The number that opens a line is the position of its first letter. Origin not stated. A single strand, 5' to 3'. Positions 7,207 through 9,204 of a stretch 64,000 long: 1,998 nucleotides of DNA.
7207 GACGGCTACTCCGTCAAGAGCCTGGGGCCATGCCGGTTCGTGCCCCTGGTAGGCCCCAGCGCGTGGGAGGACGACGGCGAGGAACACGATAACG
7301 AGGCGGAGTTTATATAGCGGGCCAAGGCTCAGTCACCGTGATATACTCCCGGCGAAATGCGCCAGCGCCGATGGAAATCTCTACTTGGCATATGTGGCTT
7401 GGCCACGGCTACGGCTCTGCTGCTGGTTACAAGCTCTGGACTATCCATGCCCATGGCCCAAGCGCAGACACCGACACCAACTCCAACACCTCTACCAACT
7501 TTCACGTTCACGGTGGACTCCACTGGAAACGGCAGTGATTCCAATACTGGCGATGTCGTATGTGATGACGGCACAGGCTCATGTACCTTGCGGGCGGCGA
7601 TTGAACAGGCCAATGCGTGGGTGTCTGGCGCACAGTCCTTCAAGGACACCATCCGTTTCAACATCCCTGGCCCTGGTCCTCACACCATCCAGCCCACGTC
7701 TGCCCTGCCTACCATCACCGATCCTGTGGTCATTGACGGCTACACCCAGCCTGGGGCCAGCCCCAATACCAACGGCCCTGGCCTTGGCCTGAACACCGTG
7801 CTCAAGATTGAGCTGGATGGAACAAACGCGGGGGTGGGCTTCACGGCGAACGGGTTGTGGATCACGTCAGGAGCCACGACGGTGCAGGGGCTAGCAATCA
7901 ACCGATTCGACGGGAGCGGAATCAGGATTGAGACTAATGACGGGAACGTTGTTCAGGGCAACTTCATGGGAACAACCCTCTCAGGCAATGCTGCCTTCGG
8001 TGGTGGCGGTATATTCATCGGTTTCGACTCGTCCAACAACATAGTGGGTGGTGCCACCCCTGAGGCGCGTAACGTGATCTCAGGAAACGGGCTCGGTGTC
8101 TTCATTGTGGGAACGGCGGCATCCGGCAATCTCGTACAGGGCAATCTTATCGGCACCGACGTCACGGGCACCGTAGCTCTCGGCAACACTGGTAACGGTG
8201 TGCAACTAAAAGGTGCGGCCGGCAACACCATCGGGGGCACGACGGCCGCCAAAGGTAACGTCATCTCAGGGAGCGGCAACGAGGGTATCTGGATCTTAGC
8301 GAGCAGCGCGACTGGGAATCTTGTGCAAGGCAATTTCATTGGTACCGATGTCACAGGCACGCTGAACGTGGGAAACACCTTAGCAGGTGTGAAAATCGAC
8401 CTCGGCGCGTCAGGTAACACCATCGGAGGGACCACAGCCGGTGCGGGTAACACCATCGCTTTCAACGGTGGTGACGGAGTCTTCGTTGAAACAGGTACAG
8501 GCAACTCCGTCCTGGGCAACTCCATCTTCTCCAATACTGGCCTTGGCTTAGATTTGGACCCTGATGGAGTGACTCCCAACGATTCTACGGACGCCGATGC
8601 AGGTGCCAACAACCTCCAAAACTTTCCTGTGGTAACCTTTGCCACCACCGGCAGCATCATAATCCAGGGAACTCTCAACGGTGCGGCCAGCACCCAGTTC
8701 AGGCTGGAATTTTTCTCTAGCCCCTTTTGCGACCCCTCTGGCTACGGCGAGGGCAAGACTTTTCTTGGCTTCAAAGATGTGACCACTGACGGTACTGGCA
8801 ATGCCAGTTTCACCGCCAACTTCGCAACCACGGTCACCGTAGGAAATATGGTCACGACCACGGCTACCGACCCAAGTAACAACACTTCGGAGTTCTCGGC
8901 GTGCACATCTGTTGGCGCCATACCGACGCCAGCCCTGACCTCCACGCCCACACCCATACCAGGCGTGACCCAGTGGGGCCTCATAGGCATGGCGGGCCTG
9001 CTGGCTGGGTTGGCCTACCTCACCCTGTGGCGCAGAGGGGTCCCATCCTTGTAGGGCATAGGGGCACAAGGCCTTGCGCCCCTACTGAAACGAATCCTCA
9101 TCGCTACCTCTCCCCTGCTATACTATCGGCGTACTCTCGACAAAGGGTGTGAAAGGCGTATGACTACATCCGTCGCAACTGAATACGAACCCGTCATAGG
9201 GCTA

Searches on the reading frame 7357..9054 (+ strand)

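Call 97: search_protein_families(library=pfam, proteins=[window:7357-9054:+], max_evalue=0.001)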
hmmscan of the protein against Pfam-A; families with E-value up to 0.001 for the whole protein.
window:7357-9054:+ (565 aa): 2 families
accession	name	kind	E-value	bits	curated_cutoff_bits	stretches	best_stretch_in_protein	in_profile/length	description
PF18203.6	IPTL-CTERM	-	0.00016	21.8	20.8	1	532-560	1-28/28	IPTL-CTERM motif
PF05048.19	NosD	-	0.00028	20.8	23.6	0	277-401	14-134/212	Periplasmic copper-binding protein (NosD)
